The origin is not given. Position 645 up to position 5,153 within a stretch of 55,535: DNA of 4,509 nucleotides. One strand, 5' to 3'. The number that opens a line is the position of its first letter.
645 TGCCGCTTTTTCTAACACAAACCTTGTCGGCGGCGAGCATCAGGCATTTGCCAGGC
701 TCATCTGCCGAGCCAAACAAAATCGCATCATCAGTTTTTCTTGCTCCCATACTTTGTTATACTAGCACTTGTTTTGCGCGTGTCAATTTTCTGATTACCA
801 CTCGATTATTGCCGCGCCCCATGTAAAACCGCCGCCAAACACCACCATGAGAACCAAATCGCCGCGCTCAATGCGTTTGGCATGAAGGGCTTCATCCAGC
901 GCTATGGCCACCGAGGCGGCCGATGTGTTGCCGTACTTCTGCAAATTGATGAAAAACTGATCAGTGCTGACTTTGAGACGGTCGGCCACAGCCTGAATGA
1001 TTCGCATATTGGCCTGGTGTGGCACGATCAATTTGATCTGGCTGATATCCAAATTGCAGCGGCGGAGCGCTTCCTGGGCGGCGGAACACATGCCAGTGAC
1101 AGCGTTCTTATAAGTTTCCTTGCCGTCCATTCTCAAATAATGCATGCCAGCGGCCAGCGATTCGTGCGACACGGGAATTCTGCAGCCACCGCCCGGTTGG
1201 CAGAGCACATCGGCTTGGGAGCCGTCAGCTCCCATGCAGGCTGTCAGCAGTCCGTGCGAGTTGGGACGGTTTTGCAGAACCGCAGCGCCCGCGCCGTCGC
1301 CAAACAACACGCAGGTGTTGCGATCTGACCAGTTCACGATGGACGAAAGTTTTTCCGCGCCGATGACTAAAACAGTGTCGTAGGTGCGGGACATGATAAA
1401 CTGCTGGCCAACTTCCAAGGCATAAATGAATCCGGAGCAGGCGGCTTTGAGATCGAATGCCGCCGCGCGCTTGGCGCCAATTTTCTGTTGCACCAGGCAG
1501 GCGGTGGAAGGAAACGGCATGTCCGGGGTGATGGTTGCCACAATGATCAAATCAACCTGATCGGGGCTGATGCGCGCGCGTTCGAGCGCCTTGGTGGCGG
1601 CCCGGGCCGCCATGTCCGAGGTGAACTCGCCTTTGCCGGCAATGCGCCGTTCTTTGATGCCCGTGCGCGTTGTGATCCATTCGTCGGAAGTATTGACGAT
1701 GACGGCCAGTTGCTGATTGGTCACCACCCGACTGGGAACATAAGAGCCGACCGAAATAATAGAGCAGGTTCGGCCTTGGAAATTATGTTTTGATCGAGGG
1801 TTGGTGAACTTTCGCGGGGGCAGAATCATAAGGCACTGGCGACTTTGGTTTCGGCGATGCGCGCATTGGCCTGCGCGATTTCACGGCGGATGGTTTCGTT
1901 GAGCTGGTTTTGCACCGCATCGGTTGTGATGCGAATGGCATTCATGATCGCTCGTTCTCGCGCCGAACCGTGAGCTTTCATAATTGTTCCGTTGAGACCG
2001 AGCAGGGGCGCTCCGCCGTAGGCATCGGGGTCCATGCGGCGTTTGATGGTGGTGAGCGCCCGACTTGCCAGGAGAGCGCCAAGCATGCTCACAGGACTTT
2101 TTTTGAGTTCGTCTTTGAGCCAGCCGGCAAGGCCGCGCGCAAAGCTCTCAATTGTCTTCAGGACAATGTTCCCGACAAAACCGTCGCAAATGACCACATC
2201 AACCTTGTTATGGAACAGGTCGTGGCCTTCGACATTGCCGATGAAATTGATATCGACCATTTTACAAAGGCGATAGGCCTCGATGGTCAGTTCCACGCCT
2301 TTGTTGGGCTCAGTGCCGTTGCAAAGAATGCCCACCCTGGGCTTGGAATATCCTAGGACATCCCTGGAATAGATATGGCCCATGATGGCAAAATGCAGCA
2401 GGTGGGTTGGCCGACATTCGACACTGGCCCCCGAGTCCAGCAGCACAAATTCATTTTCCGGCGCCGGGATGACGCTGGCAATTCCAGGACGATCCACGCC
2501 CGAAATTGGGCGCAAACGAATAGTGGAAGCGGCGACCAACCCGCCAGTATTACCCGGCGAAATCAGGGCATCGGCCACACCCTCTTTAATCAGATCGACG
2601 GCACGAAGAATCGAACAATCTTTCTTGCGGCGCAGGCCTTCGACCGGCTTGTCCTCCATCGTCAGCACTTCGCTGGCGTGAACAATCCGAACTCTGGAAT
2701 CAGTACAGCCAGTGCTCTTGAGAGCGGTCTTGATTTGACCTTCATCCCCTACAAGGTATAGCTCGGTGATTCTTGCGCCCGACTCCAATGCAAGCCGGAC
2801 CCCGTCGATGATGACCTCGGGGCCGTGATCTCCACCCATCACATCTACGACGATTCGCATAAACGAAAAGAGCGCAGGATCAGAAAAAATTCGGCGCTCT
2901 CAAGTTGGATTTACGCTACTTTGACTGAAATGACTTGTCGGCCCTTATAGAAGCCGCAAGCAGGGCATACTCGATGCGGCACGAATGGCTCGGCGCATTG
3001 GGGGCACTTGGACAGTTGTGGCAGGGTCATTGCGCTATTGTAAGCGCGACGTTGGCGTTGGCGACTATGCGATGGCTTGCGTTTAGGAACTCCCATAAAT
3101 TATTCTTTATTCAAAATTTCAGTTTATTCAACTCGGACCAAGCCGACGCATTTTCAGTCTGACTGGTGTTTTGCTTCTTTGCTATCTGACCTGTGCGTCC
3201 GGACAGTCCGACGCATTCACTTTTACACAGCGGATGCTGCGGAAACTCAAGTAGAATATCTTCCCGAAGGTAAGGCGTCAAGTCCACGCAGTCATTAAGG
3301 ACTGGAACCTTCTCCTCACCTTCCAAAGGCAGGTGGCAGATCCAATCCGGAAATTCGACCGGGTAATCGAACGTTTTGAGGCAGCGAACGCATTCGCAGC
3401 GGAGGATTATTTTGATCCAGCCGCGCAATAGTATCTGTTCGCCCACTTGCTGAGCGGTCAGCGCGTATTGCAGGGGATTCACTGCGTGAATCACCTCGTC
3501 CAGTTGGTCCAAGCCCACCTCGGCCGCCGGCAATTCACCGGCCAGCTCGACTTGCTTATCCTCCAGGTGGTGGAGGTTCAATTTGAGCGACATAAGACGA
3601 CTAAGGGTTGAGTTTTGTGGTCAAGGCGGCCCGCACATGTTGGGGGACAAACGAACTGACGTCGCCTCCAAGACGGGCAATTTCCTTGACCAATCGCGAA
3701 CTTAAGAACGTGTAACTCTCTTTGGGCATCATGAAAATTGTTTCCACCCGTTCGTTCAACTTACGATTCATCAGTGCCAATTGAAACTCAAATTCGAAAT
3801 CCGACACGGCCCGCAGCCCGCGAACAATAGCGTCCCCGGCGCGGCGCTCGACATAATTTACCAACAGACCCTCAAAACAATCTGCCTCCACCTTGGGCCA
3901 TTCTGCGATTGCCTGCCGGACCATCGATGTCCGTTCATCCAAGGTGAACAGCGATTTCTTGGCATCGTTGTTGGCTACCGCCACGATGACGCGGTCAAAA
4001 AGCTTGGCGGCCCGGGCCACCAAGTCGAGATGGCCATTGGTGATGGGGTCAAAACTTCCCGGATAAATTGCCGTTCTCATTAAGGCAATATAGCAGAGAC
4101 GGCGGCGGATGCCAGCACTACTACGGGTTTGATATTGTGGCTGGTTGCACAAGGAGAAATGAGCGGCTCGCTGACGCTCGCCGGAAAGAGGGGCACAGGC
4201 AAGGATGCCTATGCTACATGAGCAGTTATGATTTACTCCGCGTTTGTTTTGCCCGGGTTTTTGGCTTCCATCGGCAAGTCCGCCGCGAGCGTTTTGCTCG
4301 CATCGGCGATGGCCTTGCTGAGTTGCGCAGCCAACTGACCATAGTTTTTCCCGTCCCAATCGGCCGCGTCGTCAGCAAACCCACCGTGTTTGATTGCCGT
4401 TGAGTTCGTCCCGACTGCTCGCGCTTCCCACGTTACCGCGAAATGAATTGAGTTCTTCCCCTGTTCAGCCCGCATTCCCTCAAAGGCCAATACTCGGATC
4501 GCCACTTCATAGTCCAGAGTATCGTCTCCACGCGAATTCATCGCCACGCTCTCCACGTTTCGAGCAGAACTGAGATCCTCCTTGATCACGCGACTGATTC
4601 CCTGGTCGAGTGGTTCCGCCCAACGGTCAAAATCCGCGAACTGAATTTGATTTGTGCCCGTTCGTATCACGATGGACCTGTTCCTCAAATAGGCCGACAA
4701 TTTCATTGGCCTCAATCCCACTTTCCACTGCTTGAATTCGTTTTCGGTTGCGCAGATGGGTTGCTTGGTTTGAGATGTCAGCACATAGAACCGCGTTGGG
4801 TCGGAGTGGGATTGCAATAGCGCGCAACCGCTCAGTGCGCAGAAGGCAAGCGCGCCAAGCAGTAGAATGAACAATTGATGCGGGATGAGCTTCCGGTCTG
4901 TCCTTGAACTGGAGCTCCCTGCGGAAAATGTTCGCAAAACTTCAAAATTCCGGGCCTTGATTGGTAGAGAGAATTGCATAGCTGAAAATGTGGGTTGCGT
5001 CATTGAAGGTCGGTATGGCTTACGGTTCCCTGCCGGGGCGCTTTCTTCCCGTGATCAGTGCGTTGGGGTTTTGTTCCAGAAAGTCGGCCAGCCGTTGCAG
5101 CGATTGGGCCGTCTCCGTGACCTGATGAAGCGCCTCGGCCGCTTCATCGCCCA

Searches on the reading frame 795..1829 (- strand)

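Call 80: search_protein_families(library=pfam, proteins=[window:795-1829:-], max_evalue=0.00001)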
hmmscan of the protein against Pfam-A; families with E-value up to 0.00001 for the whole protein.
window:795-1829:- (344 aa): 3 families
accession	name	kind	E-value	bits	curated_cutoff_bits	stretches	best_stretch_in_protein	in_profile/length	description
PF08541.16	ACP_syn_III_C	-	3.3e-35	120.5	26.6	1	255-344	1-90/90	3-Oxoacyl-[acyl-carrier-protein (ACP)] synthase III C terminal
PF08545.16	ACP_syn_III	-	1.6e-30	105.2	24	1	125-203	1-80/80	3-Oxoacyl-[acyl-carrier-protein (ACP)] synthase III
PF00108.29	Thiolase_N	-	1.4e-09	38.1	26.4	1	54-164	7-118/260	Thiolase, N-terminal domain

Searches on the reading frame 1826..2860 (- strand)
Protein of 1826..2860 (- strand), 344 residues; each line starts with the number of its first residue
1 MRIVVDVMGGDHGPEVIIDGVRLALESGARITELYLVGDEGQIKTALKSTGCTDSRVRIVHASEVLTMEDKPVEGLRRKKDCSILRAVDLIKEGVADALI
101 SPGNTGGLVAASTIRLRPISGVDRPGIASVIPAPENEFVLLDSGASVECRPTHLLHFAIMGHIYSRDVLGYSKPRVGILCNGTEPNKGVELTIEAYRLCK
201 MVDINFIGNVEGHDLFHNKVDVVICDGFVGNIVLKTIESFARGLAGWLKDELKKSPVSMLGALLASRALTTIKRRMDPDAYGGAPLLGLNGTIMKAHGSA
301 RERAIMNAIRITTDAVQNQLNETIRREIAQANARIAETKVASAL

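Call 80: search_protein_families(library=pfam, proteins=[window:1826-2860:-], max_evalue=0.00001)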
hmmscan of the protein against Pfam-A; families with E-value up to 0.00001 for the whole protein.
window:1826-2860:- (344 aa): 1 family
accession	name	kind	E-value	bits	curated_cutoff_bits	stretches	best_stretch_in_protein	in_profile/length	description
PF02504.20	FA_synthesis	-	2.7e-105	352.5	29.1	1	1-321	1-322/324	Fatty acid synthesis protein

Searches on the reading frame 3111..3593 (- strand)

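Call 81: search_protein_families(library=pfam, proteins=[window:3111-3593:-], max_evalue=0.00001)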
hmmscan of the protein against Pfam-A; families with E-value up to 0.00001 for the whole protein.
window:3111-3593:- (160 aa): 1 family
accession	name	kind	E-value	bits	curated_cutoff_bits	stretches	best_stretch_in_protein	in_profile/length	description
PF02620.22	YceD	-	4.4e-14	53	33.2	1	57-159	2-119/119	Large ribosomal RNA subunit accumulation protein YceD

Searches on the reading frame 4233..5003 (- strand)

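Call 80: search_protein_families(library=pfam, proteins=[window:4233-5003:-], max_evalue=0.00001)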
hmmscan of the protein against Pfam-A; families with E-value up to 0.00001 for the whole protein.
window:4233-5003:- (256 aa): 1 family
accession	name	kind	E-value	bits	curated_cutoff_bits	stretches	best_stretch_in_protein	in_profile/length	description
PF03886.18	ABC_trans_aux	-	8.9e-24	84.3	26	1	73-240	1-161/161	ABC-type transport auxiliary lipoprotein component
